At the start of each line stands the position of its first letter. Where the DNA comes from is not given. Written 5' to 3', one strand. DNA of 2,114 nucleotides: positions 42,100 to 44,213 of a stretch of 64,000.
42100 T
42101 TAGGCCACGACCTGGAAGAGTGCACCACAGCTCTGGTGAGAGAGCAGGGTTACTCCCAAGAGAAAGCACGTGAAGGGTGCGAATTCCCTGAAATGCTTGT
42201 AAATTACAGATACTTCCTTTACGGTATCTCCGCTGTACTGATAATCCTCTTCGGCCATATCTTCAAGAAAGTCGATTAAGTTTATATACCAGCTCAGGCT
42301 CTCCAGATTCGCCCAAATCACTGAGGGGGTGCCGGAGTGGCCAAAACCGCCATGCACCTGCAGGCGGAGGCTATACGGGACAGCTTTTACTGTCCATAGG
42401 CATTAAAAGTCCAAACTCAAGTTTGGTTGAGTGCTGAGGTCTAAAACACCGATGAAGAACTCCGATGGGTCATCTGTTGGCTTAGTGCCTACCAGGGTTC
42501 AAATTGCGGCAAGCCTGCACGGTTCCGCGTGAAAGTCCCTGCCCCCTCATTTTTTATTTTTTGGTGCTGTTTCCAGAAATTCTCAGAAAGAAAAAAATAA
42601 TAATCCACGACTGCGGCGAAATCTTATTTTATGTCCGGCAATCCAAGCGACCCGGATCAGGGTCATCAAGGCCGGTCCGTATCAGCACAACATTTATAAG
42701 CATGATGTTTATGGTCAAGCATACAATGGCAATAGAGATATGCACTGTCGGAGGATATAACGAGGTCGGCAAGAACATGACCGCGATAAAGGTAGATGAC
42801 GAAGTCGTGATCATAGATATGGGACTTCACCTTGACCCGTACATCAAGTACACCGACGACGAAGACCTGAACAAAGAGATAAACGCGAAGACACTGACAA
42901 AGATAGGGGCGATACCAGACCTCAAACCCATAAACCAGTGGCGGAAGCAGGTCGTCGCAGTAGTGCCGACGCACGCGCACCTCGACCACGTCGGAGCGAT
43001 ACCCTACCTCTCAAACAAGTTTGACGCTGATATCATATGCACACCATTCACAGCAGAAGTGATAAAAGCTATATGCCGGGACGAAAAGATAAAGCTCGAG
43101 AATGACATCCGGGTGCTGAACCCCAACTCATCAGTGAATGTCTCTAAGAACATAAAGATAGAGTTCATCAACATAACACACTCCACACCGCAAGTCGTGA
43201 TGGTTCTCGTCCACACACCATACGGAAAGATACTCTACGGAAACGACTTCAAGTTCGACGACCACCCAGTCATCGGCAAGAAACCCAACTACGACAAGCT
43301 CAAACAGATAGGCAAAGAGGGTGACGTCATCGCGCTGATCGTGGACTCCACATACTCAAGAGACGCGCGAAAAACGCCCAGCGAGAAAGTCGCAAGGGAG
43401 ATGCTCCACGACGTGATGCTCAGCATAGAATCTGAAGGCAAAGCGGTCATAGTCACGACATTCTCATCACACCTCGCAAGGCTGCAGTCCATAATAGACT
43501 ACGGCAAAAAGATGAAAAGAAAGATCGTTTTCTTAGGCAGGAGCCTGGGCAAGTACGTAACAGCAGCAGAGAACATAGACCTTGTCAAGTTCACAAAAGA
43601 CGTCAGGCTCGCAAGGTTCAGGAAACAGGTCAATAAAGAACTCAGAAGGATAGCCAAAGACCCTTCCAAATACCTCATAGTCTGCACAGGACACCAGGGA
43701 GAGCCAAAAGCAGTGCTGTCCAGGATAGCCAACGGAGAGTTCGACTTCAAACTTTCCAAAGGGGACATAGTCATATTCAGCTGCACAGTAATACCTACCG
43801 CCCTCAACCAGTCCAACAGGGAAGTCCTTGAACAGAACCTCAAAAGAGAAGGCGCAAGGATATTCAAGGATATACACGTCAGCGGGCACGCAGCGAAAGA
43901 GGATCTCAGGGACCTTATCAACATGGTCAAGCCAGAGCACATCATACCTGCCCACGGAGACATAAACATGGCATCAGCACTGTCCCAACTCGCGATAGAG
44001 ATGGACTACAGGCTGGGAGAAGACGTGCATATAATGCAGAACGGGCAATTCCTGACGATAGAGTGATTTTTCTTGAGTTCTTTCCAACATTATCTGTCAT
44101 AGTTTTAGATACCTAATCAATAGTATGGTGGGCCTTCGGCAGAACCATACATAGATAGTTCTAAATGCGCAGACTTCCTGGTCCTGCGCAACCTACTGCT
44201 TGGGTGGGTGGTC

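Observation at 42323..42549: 227-nt tRNA-Leu(CAA) gene with four separate inserted blocks and a 6-nt anticodon loop as read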

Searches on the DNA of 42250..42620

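Call 4: search_rna_families(source=window, start=42250, end=42620, threshold=evalue, max_evalue=10, show_alignments=5)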
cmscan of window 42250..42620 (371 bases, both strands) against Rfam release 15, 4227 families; matches with E-value up to 10: 4.
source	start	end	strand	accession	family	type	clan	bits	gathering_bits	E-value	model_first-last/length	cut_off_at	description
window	42552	42604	+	RF03217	mir-3167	Gene; miRNA;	-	15.9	86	4.8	1-59/59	no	mir-3167 microRNA precursor family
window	42511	42602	-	RF00482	snoF1_F2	Gene; snRNA; snoRNA; HACA-box;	-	14.2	60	3.8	1-140/140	no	Small nucleolar RNA F1/F2/snoR5a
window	42540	42620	+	RF02763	IsrM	Gene; sRNA;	-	9.8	376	1.6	1-147/329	3'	IsrM sRNA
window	42448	42464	+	RF01149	sR10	Gene; snRNA; snoRNA; CD-box;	-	9.4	45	7.4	1-54/54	no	Small nucleolar RNA sR10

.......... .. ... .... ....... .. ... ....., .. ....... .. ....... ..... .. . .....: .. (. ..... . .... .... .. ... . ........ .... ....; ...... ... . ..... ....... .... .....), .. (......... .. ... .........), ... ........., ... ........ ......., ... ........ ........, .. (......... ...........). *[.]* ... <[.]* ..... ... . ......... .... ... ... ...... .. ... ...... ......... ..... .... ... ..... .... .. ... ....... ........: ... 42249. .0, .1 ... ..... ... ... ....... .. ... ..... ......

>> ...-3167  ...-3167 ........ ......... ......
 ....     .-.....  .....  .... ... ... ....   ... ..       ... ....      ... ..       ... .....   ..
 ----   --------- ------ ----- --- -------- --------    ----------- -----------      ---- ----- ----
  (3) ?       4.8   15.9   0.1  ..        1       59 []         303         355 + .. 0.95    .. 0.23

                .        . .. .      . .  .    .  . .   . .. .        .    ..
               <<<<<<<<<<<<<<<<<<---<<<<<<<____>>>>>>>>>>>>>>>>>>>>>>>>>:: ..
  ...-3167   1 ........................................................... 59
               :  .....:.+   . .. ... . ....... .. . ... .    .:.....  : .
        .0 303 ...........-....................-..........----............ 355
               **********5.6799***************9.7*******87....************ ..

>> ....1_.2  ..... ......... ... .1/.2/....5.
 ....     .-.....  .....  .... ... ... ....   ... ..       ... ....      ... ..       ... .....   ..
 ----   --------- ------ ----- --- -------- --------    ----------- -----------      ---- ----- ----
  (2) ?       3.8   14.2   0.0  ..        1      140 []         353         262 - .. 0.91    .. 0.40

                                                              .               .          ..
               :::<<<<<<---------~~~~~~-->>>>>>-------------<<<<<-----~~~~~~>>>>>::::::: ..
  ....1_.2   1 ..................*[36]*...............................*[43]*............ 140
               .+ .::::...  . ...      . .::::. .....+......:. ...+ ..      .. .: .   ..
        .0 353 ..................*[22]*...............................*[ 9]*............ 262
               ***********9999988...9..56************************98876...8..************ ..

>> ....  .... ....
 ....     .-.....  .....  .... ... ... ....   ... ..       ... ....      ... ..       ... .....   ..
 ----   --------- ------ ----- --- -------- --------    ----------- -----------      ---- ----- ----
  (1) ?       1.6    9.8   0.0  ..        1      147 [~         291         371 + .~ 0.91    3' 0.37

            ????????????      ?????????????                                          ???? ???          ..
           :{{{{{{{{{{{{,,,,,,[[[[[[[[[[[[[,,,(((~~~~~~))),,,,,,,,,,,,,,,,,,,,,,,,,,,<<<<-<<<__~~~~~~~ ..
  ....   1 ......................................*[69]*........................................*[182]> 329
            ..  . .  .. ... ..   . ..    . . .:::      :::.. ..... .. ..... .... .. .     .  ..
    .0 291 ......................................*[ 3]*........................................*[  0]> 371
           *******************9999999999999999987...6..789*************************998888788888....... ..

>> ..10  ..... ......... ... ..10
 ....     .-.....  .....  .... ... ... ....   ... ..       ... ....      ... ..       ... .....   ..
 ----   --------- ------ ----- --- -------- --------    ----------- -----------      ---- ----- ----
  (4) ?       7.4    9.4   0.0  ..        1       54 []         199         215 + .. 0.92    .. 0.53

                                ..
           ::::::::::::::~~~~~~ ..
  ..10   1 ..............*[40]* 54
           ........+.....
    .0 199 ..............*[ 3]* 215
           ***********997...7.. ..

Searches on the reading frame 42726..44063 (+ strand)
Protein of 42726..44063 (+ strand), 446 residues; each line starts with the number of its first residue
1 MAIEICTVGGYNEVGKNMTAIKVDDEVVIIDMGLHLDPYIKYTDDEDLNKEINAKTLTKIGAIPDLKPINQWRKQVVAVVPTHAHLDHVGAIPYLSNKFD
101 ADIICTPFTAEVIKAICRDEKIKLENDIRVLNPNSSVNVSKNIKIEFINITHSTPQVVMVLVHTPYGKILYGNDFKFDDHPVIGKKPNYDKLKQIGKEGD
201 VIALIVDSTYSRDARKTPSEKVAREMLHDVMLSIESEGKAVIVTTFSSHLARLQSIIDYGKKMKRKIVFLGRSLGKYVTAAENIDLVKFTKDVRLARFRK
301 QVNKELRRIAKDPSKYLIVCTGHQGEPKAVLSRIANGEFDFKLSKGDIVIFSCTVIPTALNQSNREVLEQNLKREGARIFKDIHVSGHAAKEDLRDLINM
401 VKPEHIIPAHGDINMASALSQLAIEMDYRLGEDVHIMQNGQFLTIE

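Call 12: find_homologous_proteins(query=window:42726-44063:+)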
Query seq(446 aa) (446 aa): 6275 proteins with E <= 0.001 among 8000 candidates; the best 120 are listed.
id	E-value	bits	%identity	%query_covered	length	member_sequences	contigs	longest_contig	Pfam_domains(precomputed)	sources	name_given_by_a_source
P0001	8.0e-294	992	100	100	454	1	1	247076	PF12706.14,PF22505.2,PF07521.18,PF00753.34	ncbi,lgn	-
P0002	2.9e-251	852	84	100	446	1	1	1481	PF12706.14,PF22505.2,PF07521.18,PF00753.34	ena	-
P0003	1.5e-249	846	83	100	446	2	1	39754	PF12706.14,PF22505.2,PF07521.18,PF00753.34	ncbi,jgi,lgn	-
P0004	7.5e-249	844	83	100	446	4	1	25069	PF12706.14,PF22505.2,PF07521.18,PF00753.34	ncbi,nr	ncbi:RNase J family beta-CASP ribonuclease [Candidatus Woesearchaeota archaeon]|nr:RNase J family be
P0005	5.3e-248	841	83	100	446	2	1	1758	PF12706.14,PF22505.2,PF07521.18,PF00753.34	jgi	-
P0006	4.1e-247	838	83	100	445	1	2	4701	PF12706.14,PF22505.2,PF07521.18,PF00753.34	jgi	-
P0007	1.9e-242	823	81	100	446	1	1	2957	PF12706.14,PF22505.2,PF07521.18,PF00753.34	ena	-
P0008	2.8e-241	819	81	100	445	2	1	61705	PF12706.14,PF22505.2,PF07521.18,PF00753.34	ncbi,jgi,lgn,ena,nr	ncbi:MAG: RNase J family beta-CASP ribonuclease [Nanoarchaeota archaeon]|nr:RNase J family beta-CASP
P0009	1.1e-239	814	81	100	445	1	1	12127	PF12706.14,PF22505.2,PF07521.18,PF00753.34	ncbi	-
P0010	4.2e-236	802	79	100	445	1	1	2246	PF12706.14,PF22505.2,PF07521.18,PF00753.34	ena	-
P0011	9.2e-235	798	77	100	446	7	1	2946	PF12706.14,PF22505.2,PF07521.18,PF00753.34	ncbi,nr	ncbi:RNase J family beta-CASP ribonuclease [archaeon]|nr:RNase J family beta-CASP ribonuclease [arch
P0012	2.3e-234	796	78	100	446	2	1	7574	PF12706.14,PF22505.2,PF07521.18,PF00753.34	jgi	jgi:ribonuclease J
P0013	2.7e-234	796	77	100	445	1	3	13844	PF12706.14,PF22505.2,PF07521.18,PF00753.34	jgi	jgi:ribonuclease J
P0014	1.9e-233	793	78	100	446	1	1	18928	PF12706.14,PF22505.2,PF07521.18,PF00753.34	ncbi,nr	ncbi:RNase J family beta-CASP ribonuclease [Candidatus Woesearchaeota archaeon]|nr:RNase J family be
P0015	6.1e-229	778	77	100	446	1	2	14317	PF12706.14,PF22505.2,PF07521.18,PF00753.34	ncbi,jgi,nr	ncbi:RNase J family beta-CASP ribonuclease [Candidatus Woesearchaeota archaeon]|nr:RNase J family be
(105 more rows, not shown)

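Call 14: find_encoding_contigs(protein=P0003, flank=3000, max_places=2)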
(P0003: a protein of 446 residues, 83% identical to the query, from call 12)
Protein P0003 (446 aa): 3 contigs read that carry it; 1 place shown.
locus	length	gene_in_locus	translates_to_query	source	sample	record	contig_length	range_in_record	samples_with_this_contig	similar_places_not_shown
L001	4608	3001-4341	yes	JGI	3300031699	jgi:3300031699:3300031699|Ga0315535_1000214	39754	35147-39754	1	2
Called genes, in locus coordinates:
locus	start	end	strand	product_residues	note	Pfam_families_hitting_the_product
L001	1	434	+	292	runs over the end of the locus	-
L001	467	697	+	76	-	-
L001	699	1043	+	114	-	-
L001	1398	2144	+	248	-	PF14528:LAGLIDADG_3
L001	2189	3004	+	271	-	PF02811:PHP, PF19567:CpsB_CapC (faint)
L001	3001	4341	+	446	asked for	PF00753:Lactamase_B (weak), PF12706:Lactamase_B_2, PF22505:RNase_J_b_CASP, PF07521:RMMBL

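Call 15: find_encoding_contigs(protein=P0004, flank=3000, max_places=2)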
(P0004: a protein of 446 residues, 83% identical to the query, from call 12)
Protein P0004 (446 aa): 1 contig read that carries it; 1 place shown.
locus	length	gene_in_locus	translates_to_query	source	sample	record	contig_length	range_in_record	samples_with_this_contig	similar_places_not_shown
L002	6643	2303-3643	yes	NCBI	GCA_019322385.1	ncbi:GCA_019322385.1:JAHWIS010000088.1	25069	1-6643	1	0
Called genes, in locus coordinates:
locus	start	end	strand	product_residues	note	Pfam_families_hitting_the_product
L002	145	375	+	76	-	-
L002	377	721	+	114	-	-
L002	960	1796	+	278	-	PF02811:PHP, PF19567:CpsB_CapC (faint)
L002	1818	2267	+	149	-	-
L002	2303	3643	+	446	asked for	PF00753:Lactamase_B (weak), PF12706:Lactamase_B_2, PF22505:RNase_J_b_CASP, PF07521:RMMBL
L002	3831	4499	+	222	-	PF00932:LTD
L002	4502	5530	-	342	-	PF18093:Trm5_N, PF25133:TYW2_N_2, PF02475:TRM5-TYW2_MTfase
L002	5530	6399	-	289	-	PF00892:EamA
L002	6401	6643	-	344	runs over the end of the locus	PF00752:XPG_N, PF00867:XPG_I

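Call 16: find_encoding_contigs(protein=P0008, flank=3000, max_places=2)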
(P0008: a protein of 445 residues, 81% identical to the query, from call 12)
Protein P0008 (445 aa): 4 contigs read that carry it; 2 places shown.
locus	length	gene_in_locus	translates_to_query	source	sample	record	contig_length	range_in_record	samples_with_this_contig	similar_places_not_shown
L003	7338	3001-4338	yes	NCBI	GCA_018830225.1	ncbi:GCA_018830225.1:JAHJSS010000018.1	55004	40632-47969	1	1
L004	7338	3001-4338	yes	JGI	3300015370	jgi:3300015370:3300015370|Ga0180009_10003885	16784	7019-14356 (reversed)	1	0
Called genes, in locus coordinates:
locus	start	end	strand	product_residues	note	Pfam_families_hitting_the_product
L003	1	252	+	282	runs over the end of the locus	-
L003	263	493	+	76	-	-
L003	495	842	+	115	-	-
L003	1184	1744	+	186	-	PF14528:LAGLIDADG_3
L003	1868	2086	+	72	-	-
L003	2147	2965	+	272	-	PF02811:PHP, PF19567:CpsB_CapC (faint)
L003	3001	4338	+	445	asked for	PF00753:Lactamase_B, PF12706:Lactamase_B_2, PF22505:RNase_J_b_CASP, PF07521:RMMBL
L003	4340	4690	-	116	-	-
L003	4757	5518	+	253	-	PF01978:TrmB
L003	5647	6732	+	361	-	PF14528:LAGLIDADG_3 (faint)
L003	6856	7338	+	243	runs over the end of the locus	PF00932:LTD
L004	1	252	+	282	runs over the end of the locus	-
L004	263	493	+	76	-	-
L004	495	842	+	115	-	-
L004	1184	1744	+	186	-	PF14528:LAGLIDADG_3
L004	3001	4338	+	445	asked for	PF00753:Lactamase_B, PF12706:Lactamase_B_2, PF22505:RNase_J_b_CASP, PF07521:RMMBL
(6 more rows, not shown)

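Call 40: find_encoding_contigs(protein=P0001, flank=1000, max_places=4)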
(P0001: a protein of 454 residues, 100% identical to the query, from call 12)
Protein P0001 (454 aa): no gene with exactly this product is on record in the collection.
